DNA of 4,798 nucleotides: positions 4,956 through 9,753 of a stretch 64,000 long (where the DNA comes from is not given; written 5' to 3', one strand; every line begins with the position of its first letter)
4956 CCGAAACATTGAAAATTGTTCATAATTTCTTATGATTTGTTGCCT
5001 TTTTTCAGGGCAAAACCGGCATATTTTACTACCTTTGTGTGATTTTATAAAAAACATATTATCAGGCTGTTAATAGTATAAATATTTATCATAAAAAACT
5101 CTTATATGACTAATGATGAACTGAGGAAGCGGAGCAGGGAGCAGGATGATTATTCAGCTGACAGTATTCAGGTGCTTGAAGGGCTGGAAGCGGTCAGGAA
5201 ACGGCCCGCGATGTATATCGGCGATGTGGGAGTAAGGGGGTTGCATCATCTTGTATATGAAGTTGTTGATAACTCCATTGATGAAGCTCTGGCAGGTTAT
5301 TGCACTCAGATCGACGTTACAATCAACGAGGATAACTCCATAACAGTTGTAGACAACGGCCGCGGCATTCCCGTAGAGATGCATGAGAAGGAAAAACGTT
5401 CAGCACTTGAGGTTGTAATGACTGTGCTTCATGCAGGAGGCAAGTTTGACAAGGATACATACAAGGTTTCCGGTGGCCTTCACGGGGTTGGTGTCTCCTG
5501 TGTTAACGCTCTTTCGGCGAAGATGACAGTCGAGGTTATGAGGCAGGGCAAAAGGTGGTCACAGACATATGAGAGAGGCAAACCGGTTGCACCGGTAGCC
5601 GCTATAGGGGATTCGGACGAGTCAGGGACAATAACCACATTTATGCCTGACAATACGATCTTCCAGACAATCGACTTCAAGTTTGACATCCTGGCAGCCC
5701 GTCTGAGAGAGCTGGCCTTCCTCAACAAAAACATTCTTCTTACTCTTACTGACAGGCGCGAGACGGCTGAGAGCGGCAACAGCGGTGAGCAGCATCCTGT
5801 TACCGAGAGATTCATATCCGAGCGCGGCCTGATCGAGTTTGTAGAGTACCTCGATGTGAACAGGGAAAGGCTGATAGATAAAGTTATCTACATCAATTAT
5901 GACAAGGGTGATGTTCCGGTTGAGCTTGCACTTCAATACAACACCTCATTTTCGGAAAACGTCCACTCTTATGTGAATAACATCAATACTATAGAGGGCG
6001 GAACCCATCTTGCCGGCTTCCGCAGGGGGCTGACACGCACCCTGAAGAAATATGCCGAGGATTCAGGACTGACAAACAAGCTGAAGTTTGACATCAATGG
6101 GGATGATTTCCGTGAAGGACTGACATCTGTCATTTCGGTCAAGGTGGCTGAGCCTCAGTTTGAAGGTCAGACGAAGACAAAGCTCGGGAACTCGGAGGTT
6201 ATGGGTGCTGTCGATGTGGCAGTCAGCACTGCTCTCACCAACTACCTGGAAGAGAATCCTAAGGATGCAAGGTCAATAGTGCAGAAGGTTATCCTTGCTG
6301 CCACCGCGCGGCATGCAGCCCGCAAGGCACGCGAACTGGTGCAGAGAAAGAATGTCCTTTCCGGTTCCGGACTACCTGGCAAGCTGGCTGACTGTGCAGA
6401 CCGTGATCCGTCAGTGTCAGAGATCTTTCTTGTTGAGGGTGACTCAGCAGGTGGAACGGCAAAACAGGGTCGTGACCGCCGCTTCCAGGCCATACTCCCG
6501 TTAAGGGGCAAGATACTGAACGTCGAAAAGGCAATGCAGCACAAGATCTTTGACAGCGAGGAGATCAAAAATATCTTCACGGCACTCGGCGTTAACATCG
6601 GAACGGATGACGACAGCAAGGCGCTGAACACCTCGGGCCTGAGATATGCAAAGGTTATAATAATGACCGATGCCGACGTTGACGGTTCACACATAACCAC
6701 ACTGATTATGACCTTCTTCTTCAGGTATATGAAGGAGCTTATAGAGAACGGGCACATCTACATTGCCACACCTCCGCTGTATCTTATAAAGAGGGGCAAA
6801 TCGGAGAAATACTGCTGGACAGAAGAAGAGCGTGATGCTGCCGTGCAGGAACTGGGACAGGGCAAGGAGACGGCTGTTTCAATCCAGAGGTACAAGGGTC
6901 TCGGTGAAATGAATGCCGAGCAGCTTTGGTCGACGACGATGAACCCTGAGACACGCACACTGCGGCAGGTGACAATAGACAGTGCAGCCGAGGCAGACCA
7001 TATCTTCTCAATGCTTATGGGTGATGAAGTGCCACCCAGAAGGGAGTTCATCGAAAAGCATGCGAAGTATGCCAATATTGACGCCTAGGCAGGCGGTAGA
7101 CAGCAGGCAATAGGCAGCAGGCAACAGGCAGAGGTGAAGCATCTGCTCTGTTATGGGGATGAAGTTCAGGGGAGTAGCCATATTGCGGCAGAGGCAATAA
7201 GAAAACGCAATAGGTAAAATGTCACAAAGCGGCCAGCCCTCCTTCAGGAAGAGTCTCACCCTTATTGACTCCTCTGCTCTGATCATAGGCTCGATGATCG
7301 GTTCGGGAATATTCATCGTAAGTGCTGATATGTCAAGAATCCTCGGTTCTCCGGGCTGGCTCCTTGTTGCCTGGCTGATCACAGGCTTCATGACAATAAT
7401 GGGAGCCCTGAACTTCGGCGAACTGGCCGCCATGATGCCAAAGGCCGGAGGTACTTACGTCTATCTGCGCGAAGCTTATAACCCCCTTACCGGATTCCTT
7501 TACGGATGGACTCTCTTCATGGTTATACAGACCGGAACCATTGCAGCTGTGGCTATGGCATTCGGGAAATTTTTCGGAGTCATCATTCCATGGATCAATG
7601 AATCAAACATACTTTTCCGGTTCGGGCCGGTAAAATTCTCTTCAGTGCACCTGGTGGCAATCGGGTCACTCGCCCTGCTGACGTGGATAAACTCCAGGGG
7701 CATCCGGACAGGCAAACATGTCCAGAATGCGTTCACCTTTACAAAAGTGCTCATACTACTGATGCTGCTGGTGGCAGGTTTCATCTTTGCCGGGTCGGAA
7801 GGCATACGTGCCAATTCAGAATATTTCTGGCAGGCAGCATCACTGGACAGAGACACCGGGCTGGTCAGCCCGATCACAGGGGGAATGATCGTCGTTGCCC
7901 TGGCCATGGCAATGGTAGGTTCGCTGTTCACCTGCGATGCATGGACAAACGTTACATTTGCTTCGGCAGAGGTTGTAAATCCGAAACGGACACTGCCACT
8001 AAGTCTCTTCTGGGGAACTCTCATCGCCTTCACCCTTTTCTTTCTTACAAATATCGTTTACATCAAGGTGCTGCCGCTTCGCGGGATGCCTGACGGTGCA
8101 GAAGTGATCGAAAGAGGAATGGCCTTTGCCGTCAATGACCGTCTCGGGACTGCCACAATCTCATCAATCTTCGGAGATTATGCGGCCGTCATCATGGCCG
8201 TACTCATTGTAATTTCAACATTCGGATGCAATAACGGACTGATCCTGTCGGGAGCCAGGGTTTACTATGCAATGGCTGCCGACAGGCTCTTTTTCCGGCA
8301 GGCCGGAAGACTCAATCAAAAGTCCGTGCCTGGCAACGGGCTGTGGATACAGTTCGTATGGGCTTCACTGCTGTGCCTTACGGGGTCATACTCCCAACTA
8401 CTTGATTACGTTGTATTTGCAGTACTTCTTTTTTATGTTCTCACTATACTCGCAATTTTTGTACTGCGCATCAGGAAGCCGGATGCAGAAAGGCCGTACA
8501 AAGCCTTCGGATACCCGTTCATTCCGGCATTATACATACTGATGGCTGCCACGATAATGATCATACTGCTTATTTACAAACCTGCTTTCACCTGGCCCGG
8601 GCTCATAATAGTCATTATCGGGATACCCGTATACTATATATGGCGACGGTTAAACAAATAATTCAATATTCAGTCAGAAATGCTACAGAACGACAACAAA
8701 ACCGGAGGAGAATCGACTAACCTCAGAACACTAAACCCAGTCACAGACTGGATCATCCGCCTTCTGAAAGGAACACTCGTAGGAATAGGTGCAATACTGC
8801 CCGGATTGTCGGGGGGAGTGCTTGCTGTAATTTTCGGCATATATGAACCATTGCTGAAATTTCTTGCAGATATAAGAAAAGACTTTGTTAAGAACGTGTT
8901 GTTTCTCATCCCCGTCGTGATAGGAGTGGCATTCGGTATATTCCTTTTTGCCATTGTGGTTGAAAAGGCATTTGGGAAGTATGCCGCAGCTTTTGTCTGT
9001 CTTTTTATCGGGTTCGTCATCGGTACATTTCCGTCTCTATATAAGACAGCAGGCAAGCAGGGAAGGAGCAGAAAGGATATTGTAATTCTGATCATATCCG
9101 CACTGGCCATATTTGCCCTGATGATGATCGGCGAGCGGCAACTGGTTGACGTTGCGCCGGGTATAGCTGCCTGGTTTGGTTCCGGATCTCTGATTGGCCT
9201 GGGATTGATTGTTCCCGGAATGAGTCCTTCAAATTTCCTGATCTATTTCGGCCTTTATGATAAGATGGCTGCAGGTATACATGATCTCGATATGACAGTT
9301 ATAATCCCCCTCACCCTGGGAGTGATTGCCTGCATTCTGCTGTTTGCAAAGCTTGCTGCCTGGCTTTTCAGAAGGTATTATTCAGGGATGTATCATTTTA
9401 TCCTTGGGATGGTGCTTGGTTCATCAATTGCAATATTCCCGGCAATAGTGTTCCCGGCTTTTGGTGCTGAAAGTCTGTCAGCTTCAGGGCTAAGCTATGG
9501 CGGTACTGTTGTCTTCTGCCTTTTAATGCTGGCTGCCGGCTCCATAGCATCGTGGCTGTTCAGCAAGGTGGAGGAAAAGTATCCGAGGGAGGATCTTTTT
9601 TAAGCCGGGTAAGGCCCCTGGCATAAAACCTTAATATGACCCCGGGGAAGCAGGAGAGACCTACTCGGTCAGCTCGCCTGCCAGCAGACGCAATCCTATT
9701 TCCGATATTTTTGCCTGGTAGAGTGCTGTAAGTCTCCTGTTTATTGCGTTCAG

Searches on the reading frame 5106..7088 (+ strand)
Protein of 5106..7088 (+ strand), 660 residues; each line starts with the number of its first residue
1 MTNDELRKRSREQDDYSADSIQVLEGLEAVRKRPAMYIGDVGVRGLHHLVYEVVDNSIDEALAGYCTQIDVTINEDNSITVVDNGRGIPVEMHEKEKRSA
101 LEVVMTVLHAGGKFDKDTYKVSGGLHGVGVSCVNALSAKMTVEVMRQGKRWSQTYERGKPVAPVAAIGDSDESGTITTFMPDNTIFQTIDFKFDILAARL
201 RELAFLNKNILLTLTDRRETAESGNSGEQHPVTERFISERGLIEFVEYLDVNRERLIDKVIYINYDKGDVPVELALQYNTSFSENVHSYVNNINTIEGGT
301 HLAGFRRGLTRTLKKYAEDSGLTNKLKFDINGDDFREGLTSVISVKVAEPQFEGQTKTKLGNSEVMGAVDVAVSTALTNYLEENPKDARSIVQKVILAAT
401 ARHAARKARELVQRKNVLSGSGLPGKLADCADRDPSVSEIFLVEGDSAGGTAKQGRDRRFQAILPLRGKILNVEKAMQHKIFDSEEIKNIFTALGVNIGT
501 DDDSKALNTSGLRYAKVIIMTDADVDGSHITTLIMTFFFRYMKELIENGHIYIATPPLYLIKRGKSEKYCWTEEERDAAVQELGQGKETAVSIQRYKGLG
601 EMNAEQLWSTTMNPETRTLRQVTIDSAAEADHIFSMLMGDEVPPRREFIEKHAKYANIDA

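Call 49: search_protein_families(library=pfam, proteins=[window:5106-7088:+])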
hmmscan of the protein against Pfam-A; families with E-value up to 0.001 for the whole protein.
window:5106-7088:+ (660 aa): 5 families
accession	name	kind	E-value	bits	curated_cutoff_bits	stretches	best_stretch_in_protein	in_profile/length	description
PF00204.31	DNA_gyraseB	-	1e-56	191.6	27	1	241-410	1-172/173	DNA gyrase B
PF00986.26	DNA_gyraseB_C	-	1.5e-31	108.7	29.8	1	589-650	2-63/63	DNA gyrase B subunit, carboxyl terminus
PF01751.28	Toprim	-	2.2e-19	69.8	23.1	1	439-554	1-94/96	Toprim domain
PF02518.31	HATPase_c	-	4.9e-17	62.8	26.4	1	44-146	4-93/111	Histidine kinase-, DNA gyrase B-, and HSP90-like ATPase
PF13589.12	HATPase_c_3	-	1.2e-05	25.8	25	1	48-157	5-105/137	Histidine kinase-, DNA gyrase B-, and HSP90-like ATPase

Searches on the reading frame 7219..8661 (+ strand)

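Call 49: search_protein_families(library=pfam, proteins=[window:7219-8661:+])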
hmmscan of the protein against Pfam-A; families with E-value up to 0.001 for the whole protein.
window:7219-8661:+ (480 aa): 2 families
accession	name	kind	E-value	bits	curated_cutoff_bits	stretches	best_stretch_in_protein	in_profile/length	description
PF13520.12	AA_permease_2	-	1.6e-53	182.7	27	1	13-469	1-424/427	Amino acid permease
PF00324.27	AA_permease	-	1.2e-31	110.3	24.6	1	22-457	6-427/470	Amino acid permease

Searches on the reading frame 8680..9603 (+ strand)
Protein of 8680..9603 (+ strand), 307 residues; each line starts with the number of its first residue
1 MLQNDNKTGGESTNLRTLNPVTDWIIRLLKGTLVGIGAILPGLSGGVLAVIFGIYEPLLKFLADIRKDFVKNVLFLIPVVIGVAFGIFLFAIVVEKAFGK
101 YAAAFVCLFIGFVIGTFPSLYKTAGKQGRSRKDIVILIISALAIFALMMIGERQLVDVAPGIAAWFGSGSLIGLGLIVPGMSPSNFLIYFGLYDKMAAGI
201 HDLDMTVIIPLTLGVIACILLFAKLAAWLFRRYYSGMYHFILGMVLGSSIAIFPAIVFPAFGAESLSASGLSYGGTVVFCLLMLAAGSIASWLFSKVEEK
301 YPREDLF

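Call 49: search_protein_families(library=pfam, proteins=[window:8680-9603:+])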
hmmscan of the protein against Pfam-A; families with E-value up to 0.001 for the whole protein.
window:8680-9603:+ (307 aa): 1 family
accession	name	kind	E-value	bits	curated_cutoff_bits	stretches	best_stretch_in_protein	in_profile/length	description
PF04018.18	VCA0040-like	-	6.3e-37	127.9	26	1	34-254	1-230/246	Undecaprenyl phosphate translocase-like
